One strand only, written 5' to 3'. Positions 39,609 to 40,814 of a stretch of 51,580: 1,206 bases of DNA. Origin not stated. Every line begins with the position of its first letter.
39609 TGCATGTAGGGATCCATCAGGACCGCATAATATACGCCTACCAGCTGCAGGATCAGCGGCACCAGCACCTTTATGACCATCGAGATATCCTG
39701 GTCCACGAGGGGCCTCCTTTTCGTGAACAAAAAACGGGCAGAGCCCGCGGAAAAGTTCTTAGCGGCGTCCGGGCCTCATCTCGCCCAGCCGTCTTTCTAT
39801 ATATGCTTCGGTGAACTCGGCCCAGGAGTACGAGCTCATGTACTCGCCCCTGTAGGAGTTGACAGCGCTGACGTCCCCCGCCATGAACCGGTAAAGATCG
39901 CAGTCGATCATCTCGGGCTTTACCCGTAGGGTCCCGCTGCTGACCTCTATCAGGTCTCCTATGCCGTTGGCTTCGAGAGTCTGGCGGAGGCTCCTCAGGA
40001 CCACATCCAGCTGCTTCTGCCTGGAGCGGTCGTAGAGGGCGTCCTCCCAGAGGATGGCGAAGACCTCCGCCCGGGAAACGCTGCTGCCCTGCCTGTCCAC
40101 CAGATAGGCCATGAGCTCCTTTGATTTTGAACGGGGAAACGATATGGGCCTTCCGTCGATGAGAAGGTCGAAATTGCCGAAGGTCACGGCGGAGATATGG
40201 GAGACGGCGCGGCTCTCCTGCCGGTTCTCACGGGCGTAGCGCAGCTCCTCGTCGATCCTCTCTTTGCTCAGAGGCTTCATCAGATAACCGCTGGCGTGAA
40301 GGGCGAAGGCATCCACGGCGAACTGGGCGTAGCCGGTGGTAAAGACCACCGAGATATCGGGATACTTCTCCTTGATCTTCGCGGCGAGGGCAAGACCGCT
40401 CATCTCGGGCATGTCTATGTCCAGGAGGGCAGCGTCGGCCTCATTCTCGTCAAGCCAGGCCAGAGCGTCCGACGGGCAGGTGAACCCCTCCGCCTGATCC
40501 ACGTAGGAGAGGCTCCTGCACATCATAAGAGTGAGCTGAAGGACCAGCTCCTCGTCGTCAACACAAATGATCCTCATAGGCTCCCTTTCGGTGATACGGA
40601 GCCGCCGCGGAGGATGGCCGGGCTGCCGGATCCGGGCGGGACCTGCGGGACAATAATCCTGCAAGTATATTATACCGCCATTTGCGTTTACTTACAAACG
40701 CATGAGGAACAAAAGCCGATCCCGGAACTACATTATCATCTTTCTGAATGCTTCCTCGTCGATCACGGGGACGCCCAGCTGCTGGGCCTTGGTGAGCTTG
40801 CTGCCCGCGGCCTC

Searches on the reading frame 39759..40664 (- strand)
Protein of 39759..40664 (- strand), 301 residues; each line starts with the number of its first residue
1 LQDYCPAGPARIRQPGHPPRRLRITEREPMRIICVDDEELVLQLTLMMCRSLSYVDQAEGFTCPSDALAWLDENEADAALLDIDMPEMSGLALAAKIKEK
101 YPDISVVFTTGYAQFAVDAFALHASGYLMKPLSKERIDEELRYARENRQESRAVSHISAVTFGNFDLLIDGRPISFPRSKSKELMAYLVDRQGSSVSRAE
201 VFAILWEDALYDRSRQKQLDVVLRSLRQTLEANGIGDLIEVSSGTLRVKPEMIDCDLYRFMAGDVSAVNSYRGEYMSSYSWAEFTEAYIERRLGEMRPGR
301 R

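Call 6: search_protein_families(library=pfam, proteins=[window:39759-40664:-], max_evalue=0.01)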
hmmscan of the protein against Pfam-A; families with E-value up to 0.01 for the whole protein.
window:39759-40664:- (301 aa): 2 families
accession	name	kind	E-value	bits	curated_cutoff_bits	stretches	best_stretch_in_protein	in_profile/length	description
PF00072.30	Response_reg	-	1.4e-20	73.9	30.2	1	32-141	1-110/111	Response regulator receiver domain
PF00486.34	Trans_reg_C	-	2.2e-06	28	26.2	1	180-242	9-70/77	Transcriptional regulatory protein, C terminal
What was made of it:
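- Checked: The regulator at 39759-40577 is REC plus a winged helix (call 6).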

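Call 15: find_encoding_contigs(protein=window:39759-40577:-, flank=10000, max_places=10)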
Protein window:39759-40577:- (272 aa): 4 contigs read that carry it; 4 places shown.
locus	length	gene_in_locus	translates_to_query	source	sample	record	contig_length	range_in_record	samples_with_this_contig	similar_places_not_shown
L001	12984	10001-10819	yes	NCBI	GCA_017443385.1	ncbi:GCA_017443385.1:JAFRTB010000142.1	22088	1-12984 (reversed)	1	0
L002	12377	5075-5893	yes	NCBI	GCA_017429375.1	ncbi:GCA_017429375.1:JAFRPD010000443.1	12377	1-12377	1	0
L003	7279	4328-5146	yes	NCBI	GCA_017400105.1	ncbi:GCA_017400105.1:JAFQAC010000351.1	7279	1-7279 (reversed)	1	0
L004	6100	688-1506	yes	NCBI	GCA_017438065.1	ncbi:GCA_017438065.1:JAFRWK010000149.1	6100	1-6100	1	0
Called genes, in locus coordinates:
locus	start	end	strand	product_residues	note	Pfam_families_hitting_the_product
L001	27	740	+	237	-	PF04474:DUF554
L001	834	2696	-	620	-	PF00501:AMP-binding, PF23562:AMP-binding_C_3 (weak)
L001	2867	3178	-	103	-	PF05016:ParE_toxin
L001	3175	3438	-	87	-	-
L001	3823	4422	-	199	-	PF12844:HTH_19, PF13560:HTH_31, PF01381:HTH_3, PF07022:Phage_CI_repr (weak), PF13443:HTH_26 (weak)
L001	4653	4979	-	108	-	PF05016:ParE_toxin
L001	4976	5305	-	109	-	PF02604:PhdYeFM_antitox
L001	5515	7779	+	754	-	PF00580:UvrD-helicase, PF13245:AAA_19, PF13604:AAA_30 (faint), PF13361:UvrD_C, PF13538:UvrD_C_2, PF21196:PcrA_UvrD_tudor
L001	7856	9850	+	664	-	PF22745:Nlig-Ia, PF01653:DNA_ligase_aden, PF03120:OB_DNA_ligase, PF03119:DNA_ligase_ZBD, PF14520:HHH_5 (faint), PF12826:HHH_2, PF00533:BRCT, PF12738:PTCB-BRCT (weak), +1 more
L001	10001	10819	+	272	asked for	PF00072:Response_reg, PF00486:Trans_reg_C (weak)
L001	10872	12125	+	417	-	PF06580:His_kinase, PF02518:HATPase_c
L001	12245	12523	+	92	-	PF18895:T4SS_pilin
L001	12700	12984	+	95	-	?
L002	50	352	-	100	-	PF02604:PhdYeFM_antitox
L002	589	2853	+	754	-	PF00580:UvrD-helicase, PF13245:AAA_19, PF13604:AAA_30 (faint), PF13361:UvrD_C, PF13538:UvrD_C_2, PF21196:PcrA_UvrD_tudor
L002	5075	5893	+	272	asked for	PF00072:Response_reg, PF00486:Trans_reg_C (weak)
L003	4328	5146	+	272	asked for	PF00072:Response_reg, PF00486:Trans_reg_C (weak)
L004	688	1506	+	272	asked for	PF00072:Response_reg, PF00486:Trans_reg_C (weak)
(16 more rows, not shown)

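Call 16: find_homologous_proteins(query=window:39759-40577:-, max_evalue=1e-10)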
Query window:39759-40577:- (272 aa): 1659 proteins with E <= 1e-10 among 3463 candidates; the best 120 are listed.
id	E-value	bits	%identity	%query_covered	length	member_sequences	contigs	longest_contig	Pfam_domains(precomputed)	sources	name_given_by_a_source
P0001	4.2e-170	582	98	100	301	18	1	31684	PF00486.35,PF00072.31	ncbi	-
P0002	1.7e-131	455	50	97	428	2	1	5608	PF00486.35,PF00072.31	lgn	-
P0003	5.5e-120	418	70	97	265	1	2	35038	PF00486.35,PF00072.31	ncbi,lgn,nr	ncbi:MAG: response regulator [Clostridia bacterium]|nr:response regulator [Clostridia bacterium]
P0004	1.8e-118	413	69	98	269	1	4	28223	PF00072.31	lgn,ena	-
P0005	1.2e-116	407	68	99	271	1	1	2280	PF00486.35,PF00072.31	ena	-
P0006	4.1e-115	402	68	99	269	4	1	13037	PF00486.35,PF00072.31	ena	-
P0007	2.5e-114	399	66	98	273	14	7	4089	PF00072.31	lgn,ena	-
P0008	7.0e-113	394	65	97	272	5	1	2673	PF00486.35,PF00072.31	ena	-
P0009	1.2e-111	390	67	97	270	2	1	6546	PF00486.35,PF00072.31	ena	-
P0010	1.9e-111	390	65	97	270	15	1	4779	PF00486.35,PF00072.31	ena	-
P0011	9.5e-111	387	64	98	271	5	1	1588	PF00072.31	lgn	-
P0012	1.1e-110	387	64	97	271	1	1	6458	PF00486.35,PF00072.31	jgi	-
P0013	1.8e-110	386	65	98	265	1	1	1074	PF00072.31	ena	-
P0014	2.6e-109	383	65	97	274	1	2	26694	PF00486.35,PF00072.31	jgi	-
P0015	4.8e-109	382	62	98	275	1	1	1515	PF00072.31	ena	-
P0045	1.0e-104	368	60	97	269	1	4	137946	PF00486.35,PF00072.31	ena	-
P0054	8.0e-104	365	62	96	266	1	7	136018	PF00486.35,PF00072.31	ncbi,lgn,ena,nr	ncbi:MAG: response regulator [Blautia sp.]|nr:response regulator [Blautia sp.]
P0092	1.5e-101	357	61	99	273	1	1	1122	PF00486.35,PF00072.31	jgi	jgi:two-component SAPR family response regulator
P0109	1.3e-100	354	56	98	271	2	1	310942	PF00486.35,PF00072.31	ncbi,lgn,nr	ncbi:Two-component response regulator, SAPR family, consists of REC, wHTH and BTAD domains [Eubacter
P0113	2.1e-100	353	57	100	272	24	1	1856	PF00486.35,PF00072.31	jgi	jgi:two-component SAPR family response regulator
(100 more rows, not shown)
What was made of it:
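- Closest known: COG3947 'SAPR family' response regulators. Same: Database names on homologues P0092, P0109 and P0113 say so (call 16).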

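Call 18: find_related_loci(query=A2, collection=genome_contigs, flank=10000)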
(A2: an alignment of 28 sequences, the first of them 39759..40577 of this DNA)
Query A2 (272 aa) in genome_contigs; peptide patterns used: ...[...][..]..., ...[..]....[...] (x = any residue, [..] = any of these).
600 stretches matched a pattern (row limit reached: there are more); 288 encode a relative of the query (tblastn E <= 1e-3); the best 80 are kept; 80 distinct loci.
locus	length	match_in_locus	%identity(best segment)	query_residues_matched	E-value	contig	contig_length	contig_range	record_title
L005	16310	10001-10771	58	1-258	1e-102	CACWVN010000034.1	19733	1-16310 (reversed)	MAG: uncultured Clostridiales bacterium isolate RUG10947 genome assembly, contig: RUG10947_asm_34, whole genome shotgun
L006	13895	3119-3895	53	1-260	1e-89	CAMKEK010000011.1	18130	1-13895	MAG: uncultured Clostridia bacterium isolate SRR12081294_bin.13_metaWRAP_v1.3_MAG genome assembly, contig: ERZ12289768.4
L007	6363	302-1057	35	1-254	3e-48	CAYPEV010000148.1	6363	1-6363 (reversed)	MAG TPA_asm: uncultured Christensenella sp. isolate binchicken_co269_233 genome assembly, contig: NODE_12875_length_6363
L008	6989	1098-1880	34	1-263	2e-43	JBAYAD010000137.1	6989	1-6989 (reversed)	MAG: Selenomonadaceae bacterium isolate SO_2016_CLC_T1_61 scaffold15178_PH3_Jul14_2016, whole genome shotgun sequence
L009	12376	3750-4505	40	1-257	9e-55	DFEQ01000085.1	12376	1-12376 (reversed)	MAG TPA_asm: Christensenella sp. UBA3798 UBA3798_contig_223084, whole genome shotgun sequence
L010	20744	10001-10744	37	1-254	2e-40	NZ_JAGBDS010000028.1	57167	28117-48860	MAG: Oscillibacter sp. isolate RGIG9025 Water_deer_Rectum-4__c2136, whole genome shotgun sequence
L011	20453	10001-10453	33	32-181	4e-20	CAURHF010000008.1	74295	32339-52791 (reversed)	MAG TPA_asm: uncultured Fusobacterium sp. isolate ERR9969044_bin.15_MetaWRAP_v1.3_MAG genome assembly, contig: ERZ216159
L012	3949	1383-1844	30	3-166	2e-17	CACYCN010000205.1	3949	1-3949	MAG: uncultured Ruminococcus sp. isolate RUG11818 genome assembly, contig: RUG11818_asm_205, whole genome shotgun sequen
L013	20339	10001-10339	30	1-113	2e-16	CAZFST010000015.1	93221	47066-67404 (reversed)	MAG TPA_asm: uncultured Fusibacter sp. isolate SRP302447_co2_668 genome assembly, contig: NODE_771_length_93221_cov_21.4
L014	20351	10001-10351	36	1-120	2e-16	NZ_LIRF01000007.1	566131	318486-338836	Chryseobacterium sp. ERMR1:04 contig07, whole genome shotgun sequence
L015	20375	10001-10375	33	1-121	4e-16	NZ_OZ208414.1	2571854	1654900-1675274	Tenacibaculum aestuariivivum isolate JDTF-79(T) chromosome NBRC112903, complete sequence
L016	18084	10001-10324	36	1-108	4e-15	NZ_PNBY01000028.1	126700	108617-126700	Pseudoalteromonas aurantia strain S3788 S3788_S40_L001_R1_001__paired__contig_28, whole genome shotgun sequence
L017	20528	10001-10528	29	40-215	7e-15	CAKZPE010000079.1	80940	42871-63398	MAG TPA_asm: uncultured Oceanospirillaceae bacterium isolate ERR2094167_bin.125_CONCOCT_v1.1_MAG genome assembly, contig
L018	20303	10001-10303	35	4-107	2e-14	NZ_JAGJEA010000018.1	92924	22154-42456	Aquimarina sp. MMG016 assembly_contig_18, whole genome shotgun sequence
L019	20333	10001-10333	32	1-115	2e-14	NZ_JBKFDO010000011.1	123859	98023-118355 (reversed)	Myroides sp. DW712 Scaffold11_1, whole genome shotgun sequence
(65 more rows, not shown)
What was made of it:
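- Tried and rejected: The genome_contigs scan with the RR alignment (call 18) was dominated by generic receiver-domain hits.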

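Call 22: find_encoding_contigs(protein=P0003, flank=10000, max_places=2)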
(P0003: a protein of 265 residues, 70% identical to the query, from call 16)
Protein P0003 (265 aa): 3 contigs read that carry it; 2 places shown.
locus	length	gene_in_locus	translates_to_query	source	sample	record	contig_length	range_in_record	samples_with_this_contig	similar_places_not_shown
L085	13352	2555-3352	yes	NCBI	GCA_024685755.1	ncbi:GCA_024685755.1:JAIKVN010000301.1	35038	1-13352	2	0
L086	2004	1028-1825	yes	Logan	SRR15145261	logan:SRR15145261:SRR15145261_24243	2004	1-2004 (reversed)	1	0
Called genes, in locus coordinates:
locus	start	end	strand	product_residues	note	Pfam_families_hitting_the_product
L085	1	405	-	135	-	?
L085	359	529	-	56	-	-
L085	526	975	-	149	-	PF22381:Staph_reg_Sar_Rot, PF01047:MarR, PF12802:MarR_2, PF13463:HTH_27 (weak)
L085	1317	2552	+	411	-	PF06580:His_kinase, PF02518:HATPase_c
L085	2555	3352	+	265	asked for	PF00072:Response_reg, PF00486:Trans_reg_C (weak)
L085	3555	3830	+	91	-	PF18895:T4SS_pilin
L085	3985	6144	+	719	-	-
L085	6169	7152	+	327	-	-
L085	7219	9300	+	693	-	-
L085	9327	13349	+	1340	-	PF01935:DUF87, PF19044:P-loop_TraG, PF12846:AAA_10 (weak)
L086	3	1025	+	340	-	?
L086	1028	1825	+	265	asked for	PF00072:Response_reg, PF00486:Trans_reg_C (weak)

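Call 23: find_encoding_contigs(protein=P0004, flank=10000, max_places=2)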
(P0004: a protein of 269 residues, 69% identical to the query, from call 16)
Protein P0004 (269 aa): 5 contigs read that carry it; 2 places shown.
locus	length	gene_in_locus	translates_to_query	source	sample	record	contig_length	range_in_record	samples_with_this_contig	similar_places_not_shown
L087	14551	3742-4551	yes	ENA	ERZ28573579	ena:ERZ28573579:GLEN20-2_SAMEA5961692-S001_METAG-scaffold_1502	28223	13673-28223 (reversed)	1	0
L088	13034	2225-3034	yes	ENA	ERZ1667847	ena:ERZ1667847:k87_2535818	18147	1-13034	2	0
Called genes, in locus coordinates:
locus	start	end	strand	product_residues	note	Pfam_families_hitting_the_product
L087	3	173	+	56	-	?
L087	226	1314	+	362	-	PF00266:Aminotran_5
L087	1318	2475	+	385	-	PF00389:2-Hacid_dh, PF03446:NAD_binding_2 (faint), PF02826:2-Hacid_dh_C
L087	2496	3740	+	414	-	PF06580:His_kinase, PF02518:HATPase_c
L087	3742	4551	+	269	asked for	PF00072:Response_reg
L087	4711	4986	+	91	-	PF18895:T4SS_pilin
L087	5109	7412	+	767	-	-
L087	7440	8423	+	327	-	-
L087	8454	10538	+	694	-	-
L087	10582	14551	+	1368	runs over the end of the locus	PF01580:FtsK_SpoIIIE (faint), PF01935:DUF87, PF12846:AAA_10 (weak), PF13401:AAA_22 (faint), PF19044:P-loop_TraG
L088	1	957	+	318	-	?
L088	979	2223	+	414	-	PF06580:His_kinase, PF02518:HATPase_c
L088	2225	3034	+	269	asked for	PF00072:Response_reg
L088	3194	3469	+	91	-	PF18895:T4SS_pilin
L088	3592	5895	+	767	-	-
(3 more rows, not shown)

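Call 24: find_encoding_contigs(protein=P0014, flank=10000, max_places=2)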
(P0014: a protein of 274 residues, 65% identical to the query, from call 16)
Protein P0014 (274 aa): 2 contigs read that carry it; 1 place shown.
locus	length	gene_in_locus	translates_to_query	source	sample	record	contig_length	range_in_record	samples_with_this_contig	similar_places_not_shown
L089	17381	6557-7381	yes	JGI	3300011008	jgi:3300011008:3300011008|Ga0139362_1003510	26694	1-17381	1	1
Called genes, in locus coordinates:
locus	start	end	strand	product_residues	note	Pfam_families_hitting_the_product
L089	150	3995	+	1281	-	-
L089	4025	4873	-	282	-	PF03631:Virul_fac_BrkB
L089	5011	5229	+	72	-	-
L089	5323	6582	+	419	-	PF06580:His_kinase, PF02518:HATPase_c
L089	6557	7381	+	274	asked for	PF00072:Response_reg, PF00486:Trans_reg_C (weak)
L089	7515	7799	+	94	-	PF18895:T4SS_pilin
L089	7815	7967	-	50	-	-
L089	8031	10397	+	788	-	-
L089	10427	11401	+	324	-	-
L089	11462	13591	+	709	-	-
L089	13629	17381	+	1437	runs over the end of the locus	PF01935:DUF87, PF12846:AAA_10 (weak), PF19044:P-loop_TraG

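Call 39: find_encoding_contigs(protein=P0054, flank=10000, max_places=1)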
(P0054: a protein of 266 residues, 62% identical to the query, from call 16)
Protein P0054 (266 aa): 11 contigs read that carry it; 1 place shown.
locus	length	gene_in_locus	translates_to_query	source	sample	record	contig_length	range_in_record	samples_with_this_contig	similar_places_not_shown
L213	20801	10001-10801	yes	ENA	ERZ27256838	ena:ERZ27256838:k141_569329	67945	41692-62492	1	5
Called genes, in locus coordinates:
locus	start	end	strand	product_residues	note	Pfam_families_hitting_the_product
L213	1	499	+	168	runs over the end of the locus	PF13555:AAA_29 (weak), PF00005:ABC_tran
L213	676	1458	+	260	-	PF02535:Zip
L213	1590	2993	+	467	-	PF01554:MatE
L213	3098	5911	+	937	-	PF07494:Reg_prop (faint), PF00990:GGDEF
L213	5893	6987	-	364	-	-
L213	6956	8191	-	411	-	PF12698:ABC2_membrane_3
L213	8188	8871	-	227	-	PF02463:SMC_N (faint), PF00005:ABC_tran, PF13304:AAA_21 (weak)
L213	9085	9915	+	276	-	PF14471:DUF4428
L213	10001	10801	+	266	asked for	PF00072:Response_reg, PF00486:Trans_reg_C (weak)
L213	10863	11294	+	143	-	PF13581:HATPase_c_2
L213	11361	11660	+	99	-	PF01740:STAS, PF13466:STAS_2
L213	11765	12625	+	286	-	PF00924:MS_channel_2nd, PF21082:MS_channel_3rd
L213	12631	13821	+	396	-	PF00149:Metallophos, PF12850:Metallophos_2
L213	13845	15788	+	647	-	PF06161:DUF975, PF06541:ABC_trans_CmpB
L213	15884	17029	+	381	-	PF00465:Fe-ADH, PF13685:Fe-ADH_2, PF25137:ADH_Fe_C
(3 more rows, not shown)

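Call 40: find_encoding_contigs(protein=P0109, flank=10000, max_places=1)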
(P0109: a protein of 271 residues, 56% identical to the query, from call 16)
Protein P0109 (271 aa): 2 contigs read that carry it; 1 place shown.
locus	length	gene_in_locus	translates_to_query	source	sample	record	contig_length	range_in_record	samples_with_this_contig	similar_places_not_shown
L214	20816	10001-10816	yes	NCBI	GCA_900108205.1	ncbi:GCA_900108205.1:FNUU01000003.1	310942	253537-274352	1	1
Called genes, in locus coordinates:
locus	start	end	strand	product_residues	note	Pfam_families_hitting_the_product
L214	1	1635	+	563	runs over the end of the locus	-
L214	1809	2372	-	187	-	PF13302:Acetyltransf_3, PF00583:Acetyltransf_1, PF13420:Acetyltransf_4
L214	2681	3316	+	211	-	-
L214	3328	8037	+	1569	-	-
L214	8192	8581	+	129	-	-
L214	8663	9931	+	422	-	PF06580:His_kinase, PF02518:HATPase_c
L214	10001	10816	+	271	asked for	PF00072:Response_reg, PF00486:Trans_reg_C (weak)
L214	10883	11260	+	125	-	PF09991:DUF2232 (weak)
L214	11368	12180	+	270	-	-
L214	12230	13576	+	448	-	PF02463:SMC_N (faint), PF00005:ABC_tran, PF13304:AAA_21 (faint)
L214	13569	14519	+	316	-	PF01061:ABC2_membrane, PF12698:ABC2_membrane_3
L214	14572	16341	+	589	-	PF04932:Wzy_C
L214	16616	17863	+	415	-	PF00464:SHMT, PF00155:Aminotran_1_2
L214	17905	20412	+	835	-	-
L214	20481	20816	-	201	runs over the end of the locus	PF12917:YfbR-like, PF13023:HD_3, PF01966:HD (weak)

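Call 41: find_encoding_contigs(protein=P0045, flank=10000, max_places=1)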
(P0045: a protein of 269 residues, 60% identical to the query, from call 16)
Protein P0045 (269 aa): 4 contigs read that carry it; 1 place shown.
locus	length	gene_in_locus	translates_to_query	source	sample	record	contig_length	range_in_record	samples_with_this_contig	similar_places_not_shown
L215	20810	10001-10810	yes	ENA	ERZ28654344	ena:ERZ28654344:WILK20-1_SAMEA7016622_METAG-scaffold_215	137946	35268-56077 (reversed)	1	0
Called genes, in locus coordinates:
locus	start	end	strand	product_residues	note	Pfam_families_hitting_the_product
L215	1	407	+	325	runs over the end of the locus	PF01408:GFO_IDH_MocA, PF03807:F420_oxidored (weak), PF22725:GFO_IDH_MocA_C3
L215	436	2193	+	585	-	PF10110:GPDPase_memb, PF03009:GDPD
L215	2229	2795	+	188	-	PF02525:Flavodoxin_2, PF03358:FMN_red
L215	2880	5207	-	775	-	PF02837:Glyco_hydro_2_N, PF22666:Glyco_hydro_2_N2 (weak), PF00703:Glyco_hydro_2, PF02836:Glyco_hydro_2_C, PF18565:Glyco_hydro2_C5 (weak)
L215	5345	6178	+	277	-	PF02517:Rce1-like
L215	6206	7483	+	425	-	PF09861:Lar_N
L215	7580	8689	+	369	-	PF01740:STAS, PF13466:STAS_2, PF00702:Hydrolase (faint), PF08282:Hydrolase_3, PF05116:S6PP (weak)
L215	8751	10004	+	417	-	PF06580:His_kinase, PF02518:HATPase_c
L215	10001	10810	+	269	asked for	PF00072:Response_reg, PF00486:Trans_reg_C (weak)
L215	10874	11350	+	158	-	-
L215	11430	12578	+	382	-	PF02698:DUF218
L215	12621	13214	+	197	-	-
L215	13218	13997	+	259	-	PF00924:MS_channel_2nd (weak)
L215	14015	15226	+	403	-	PF01590:GAF, PF13185:GAF_2, PF00005:ABC_tran, PF13304:AAA_21 (faint)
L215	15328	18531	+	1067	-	PF02687:FtsX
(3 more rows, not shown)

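Call 44: search_solved_structures(query=window:39759-40577:-, max_evalue=0.01, show_alignments=2)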
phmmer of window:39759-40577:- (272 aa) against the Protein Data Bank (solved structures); distinct sequences matched with E-value up to 0.01: 126 (the best 60 are shown).
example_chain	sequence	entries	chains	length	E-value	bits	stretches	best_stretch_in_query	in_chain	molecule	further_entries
2qv0_A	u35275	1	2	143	3.4e-13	52.9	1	1-113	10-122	Protein mrkE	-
6m8o_A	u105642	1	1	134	1.4e-12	50.9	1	1-120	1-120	DNA-binding response regulator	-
1ys6_A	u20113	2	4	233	3.6e-10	43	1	2-211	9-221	Transcriptional regulatory protein prrA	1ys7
1p2f_A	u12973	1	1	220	5.4e-10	42.4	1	3-202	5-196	Response Regulator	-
3crn_A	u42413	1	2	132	1.4e-09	41.1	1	2-120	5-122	Response regulator receiver domain protein, CheY-like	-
1qkk_A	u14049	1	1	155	5.3e-09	39.1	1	28-120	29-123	C4-DICARBOXYLATE TRANSPORT TRANSCRIPTIONAL REGULATORY PROTEIN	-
6ekg_Y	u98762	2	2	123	5.6e-09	39.1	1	5-111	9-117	Chemotaxis protein CheY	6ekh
7od9_B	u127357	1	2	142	8.6e-09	38.5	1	5-111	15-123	Response regulator receiver protein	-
3a0r_B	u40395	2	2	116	1.3e-08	37.9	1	2-113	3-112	Response regulator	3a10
3a0u_A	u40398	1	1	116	1.3e-08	37.9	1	2-113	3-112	Response regulator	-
3cu5_A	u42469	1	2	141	1.5e-08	37.7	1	1-115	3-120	Two component transcriptional regulator, AraC family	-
1l5y_A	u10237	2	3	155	1.6e-08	37.6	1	28-120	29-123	C4-DICARBOXYLATE TRANSPORT TRANSCRIPTIONAL REGULATORY PROTEIN DCTD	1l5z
6swf_A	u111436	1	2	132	2e-08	37.2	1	37-121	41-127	Two-component response regulator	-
6swb_A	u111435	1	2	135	2.2e-08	37.1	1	37-121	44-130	Two-component response regulator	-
9xzo_A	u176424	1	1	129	4e-08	36.3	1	2-113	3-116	De novo protein M1X0B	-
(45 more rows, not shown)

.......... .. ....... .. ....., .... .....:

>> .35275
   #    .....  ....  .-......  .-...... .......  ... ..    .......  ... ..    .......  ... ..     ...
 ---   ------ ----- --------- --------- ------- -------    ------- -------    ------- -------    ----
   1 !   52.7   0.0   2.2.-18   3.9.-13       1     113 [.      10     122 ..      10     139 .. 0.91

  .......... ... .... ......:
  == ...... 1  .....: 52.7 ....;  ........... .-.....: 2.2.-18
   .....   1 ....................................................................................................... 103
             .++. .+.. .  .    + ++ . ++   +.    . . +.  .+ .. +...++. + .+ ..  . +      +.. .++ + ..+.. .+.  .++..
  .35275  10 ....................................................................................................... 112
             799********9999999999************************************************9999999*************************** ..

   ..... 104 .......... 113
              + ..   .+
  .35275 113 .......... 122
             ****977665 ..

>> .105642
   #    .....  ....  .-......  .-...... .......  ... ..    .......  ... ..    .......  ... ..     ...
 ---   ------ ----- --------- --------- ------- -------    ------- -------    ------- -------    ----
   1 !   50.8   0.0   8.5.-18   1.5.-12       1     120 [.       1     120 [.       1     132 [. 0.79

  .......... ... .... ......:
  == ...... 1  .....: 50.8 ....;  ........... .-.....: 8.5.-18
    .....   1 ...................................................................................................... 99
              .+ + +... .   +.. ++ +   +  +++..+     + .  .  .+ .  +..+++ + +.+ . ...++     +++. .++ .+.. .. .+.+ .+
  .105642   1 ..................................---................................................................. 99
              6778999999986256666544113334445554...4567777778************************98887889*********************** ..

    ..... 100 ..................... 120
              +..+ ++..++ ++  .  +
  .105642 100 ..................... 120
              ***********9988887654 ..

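Call 56: predict_structure(alignment_id=A2)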
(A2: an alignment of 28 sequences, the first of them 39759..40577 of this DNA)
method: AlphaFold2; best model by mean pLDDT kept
length: 272 residues; sequences in the alignment: 28
mean_pLDDT: 84.4   pTM: 0.67
mean pLDDT of the five models: 84.4, 82.9, 81.8, 81.2, 78.8
residues with pLDDT >= 90: 143; 70-90: 77; 50-70: 46; < 50: 6
segments of 3 or more residues with pLDDT < 50: none
pLDDT, mean of each block of 10 residues (from residue 1): 97 97 97 98 97 94 95 93 80 81 91 80 71 85 92 91 87 79 85 95 96 91 83 62 59 54 56 41
secondary structure, 60 per line:
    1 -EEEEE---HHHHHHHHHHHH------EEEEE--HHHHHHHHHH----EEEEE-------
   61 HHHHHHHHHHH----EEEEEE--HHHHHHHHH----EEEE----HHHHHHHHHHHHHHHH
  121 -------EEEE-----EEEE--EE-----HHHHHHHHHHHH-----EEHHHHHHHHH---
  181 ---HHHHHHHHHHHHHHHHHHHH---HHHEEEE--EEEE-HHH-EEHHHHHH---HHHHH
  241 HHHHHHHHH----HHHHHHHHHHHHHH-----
elements in order: E2-6 H10-21 E28-32 H35-44 E49-53 H61-71 E76-81 H84-92 E97-100 H105-120 E128-131 E137-140 H150-161 H169-177 H184-203 E210-213 E216-219 H227-232 H236-249 H254-267
